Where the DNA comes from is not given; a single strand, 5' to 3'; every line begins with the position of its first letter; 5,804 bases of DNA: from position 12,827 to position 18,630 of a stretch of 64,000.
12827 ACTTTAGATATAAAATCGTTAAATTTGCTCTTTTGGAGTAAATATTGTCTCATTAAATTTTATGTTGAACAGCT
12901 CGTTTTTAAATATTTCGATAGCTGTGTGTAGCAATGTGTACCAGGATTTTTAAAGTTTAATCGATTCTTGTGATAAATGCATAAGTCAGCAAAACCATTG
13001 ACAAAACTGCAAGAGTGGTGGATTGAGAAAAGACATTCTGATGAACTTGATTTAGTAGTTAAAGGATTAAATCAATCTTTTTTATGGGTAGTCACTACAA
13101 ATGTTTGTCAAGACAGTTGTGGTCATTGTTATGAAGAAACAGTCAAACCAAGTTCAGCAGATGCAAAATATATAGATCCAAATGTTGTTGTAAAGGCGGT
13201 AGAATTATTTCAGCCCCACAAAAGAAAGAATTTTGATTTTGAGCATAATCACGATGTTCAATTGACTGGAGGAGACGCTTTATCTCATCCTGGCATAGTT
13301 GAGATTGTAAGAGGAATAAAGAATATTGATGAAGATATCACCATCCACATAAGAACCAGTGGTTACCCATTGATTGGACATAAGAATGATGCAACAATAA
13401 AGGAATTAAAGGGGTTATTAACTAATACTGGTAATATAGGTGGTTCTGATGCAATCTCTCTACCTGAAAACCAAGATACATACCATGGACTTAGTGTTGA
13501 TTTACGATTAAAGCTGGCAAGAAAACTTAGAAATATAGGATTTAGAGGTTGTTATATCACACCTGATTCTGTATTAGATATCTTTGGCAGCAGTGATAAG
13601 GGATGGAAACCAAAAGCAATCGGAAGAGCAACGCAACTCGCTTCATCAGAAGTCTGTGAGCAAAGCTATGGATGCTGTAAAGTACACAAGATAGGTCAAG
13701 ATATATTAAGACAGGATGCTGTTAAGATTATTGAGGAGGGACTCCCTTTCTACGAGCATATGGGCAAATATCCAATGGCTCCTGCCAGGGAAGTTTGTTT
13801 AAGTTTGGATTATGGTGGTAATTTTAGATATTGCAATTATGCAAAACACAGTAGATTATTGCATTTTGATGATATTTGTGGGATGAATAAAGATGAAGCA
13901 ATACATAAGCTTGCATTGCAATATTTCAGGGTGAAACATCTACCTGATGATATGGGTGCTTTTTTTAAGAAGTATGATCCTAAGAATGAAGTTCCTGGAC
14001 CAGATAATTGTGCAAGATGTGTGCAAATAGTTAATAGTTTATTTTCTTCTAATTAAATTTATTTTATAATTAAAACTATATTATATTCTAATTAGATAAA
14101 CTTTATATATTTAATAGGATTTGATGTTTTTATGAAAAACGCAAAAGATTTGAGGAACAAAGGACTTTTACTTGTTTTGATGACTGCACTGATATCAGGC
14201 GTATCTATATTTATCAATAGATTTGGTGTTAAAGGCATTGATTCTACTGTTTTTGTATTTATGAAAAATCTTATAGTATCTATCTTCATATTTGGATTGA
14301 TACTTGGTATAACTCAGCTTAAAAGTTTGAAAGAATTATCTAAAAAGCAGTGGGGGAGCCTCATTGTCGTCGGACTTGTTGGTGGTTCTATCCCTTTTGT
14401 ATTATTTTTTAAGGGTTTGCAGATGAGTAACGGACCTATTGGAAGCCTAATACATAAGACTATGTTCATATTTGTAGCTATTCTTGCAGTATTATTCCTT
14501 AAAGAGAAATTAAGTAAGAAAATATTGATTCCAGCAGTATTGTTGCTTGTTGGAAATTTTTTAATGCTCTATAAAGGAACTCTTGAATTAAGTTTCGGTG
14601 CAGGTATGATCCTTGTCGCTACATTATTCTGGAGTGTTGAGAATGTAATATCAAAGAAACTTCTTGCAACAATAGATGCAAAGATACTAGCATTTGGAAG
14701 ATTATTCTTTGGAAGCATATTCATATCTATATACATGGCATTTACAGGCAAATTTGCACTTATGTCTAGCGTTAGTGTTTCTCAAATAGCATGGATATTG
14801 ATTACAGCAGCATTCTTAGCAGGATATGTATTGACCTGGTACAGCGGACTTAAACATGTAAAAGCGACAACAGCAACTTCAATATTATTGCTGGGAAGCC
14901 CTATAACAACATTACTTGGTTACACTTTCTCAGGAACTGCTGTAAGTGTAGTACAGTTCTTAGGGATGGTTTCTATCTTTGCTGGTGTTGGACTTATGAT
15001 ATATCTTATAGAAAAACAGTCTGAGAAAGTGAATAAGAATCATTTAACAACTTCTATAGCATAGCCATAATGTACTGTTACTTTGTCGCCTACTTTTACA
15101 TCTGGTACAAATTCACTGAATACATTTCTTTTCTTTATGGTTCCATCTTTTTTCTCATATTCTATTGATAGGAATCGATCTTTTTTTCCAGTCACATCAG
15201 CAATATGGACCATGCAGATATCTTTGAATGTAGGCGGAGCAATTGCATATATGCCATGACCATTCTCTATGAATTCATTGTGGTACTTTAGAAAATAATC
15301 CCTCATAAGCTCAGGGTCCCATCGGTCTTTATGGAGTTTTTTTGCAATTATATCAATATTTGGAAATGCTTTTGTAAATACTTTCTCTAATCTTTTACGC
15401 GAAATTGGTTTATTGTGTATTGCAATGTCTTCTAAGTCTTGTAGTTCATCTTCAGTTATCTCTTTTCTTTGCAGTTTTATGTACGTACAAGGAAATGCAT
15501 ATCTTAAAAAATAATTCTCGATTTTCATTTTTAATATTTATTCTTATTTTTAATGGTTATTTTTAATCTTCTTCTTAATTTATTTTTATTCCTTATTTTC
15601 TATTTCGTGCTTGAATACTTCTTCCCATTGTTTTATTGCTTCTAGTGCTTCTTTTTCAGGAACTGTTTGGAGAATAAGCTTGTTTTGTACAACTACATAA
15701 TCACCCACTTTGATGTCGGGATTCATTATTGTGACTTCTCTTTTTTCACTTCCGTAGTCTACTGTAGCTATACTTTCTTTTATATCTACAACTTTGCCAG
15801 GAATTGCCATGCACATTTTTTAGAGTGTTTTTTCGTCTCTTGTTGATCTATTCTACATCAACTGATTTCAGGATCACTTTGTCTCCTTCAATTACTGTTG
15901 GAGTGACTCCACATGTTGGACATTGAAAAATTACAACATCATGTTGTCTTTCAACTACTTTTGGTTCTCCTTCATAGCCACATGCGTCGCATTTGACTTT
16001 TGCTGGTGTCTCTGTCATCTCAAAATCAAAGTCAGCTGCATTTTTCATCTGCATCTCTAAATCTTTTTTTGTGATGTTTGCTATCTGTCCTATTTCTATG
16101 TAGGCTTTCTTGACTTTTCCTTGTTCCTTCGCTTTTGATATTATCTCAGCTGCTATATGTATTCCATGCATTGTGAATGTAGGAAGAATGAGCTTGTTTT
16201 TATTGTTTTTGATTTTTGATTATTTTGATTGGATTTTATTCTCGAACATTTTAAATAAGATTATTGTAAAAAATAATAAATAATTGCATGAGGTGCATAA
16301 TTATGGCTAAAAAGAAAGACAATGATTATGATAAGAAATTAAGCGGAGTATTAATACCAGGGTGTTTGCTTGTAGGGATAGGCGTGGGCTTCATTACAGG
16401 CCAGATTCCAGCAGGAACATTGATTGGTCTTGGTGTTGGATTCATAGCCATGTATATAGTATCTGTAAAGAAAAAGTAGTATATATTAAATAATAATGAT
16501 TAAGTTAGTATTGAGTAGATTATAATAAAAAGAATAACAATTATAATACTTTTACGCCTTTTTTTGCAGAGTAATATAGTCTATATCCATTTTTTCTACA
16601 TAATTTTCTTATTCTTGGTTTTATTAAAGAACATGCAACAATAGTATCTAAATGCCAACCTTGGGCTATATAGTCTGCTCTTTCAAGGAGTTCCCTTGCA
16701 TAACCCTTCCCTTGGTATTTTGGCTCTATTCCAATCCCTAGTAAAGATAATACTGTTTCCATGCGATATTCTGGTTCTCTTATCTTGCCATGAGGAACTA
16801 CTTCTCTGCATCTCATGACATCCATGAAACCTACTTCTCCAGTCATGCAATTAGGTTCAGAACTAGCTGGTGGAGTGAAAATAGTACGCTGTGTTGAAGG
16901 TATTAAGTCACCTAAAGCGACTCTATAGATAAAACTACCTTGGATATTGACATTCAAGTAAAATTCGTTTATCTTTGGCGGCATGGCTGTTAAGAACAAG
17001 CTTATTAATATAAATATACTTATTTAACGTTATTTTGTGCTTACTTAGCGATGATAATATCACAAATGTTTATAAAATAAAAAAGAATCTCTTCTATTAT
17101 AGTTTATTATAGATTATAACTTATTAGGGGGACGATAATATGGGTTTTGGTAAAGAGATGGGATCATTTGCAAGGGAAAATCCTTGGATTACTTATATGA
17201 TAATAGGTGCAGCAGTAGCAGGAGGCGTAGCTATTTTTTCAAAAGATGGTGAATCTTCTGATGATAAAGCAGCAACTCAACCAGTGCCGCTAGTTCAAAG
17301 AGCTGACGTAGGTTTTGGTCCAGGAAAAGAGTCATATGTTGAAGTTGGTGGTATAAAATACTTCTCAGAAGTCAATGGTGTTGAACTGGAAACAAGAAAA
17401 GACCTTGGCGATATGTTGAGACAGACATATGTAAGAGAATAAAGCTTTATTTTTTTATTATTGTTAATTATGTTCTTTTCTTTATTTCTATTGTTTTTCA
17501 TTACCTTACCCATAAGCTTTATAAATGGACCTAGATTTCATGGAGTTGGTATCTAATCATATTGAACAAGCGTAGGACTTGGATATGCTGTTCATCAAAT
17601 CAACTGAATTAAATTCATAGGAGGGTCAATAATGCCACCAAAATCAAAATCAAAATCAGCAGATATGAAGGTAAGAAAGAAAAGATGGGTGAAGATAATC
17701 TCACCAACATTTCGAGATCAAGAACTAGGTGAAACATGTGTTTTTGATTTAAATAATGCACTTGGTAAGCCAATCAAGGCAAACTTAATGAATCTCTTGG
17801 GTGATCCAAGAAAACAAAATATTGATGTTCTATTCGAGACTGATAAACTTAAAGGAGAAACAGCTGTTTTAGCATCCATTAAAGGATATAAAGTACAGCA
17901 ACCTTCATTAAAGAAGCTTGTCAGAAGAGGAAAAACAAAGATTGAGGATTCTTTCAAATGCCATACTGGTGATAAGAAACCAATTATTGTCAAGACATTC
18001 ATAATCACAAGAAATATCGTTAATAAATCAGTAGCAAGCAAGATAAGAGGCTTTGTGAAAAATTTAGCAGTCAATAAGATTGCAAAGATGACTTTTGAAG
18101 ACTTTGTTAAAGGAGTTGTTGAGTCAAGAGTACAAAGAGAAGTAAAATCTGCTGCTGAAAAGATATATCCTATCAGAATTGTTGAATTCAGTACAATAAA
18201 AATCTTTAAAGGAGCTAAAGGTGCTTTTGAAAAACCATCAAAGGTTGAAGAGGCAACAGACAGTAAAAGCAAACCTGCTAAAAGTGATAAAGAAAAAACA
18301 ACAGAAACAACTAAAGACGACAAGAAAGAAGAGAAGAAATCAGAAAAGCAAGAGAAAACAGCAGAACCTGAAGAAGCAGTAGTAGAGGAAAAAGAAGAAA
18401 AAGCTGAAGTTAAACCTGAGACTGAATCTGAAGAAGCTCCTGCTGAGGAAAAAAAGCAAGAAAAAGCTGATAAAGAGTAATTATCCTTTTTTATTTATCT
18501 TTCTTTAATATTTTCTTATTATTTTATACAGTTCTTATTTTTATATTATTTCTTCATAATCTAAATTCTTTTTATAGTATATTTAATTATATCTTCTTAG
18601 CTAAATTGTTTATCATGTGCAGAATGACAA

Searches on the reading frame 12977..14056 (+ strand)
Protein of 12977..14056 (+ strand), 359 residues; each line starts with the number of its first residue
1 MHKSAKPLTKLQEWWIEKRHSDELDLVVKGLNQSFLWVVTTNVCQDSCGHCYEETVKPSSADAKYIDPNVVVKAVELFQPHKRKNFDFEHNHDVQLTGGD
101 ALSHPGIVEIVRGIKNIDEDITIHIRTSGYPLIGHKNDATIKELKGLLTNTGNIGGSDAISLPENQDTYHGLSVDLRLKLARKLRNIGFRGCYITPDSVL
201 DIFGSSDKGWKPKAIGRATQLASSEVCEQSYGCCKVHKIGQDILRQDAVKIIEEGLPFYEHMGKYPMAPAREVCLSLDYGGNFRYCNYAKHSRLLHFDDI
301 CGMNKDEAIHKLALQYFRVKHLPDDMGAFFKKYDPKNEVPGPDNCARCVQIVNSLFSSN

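Call 68: search_protein_families(library=pfam, proteins=[window:12977-14056:+], max_evalue=0.00001)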
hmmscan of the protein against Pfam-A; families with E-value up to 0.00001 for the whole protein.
window:12977-14056:+ (359 aa): 1 family
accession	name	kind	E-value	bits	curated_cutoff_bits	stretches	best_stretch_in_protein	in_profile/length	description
PF04055.27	Radical_SAM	-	1.5e-07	32.2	29.5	1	38-192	1-144/166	Radical SAM superfamily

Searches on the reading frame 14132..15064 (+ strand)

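Call 105: search_protein_families(library=pfam, proteins=[window:14132-15064:+], max_evalue=0.0001)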
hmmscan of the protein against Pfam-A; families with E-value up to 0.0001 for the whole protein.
window:14132-15064:+ (310 aa): 1 family
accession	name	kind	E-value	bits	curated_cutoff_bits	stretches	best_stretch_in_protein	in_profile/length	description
PF00892.27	EamA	-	5.4e-35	121.1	28.2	2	10-146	2-134/135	EamA-like transporter family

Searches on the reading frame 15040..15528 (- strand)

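Call 105: search_protein_families(library=pfam, proteins=[window:15040-15528:-], max_evalue=0.0001)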
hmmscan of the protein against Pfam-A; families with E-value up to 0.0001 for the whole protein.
window:15040-15528:- (162 aa): 1 family
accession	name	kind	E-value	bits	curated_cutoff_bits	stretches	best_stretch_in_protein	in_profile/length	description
PF01455.23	HupF_HypC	-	1.3e-05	25.7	28.5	1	133-161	25-53/65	HupF/HypC family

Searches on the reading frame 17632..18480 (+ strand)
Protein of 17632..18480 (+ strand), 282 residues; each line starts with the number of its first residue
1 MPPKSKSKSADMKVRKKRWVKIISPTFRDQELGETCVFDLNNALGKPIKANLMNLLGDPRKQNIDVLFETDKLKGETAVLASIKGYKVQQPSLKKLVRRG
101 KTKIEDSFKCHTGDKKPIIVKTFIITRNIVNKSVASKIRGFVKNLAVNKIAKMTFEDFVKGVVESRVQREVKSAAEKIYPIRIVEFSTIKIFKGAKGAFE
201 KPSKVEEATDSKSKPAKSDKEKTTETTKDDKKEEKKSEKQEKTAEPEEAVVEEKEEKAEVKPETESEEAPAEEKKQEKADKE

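Call 105: search_protein_families(library=pfam, proteins=[window:17632-18480:+], max_evalue=0.0001)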
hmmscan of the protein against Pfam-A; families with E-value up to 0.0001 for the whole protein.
window:17632-18480:+ (282 aa): 1 family
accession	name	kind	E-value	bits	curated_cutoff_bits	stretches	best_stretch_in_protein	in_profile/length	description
PF01015.23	Ribosomal_S3Ae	-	8.4e-32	110.7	29.3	1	8-193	4-189/191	Ribosomal S3Ae family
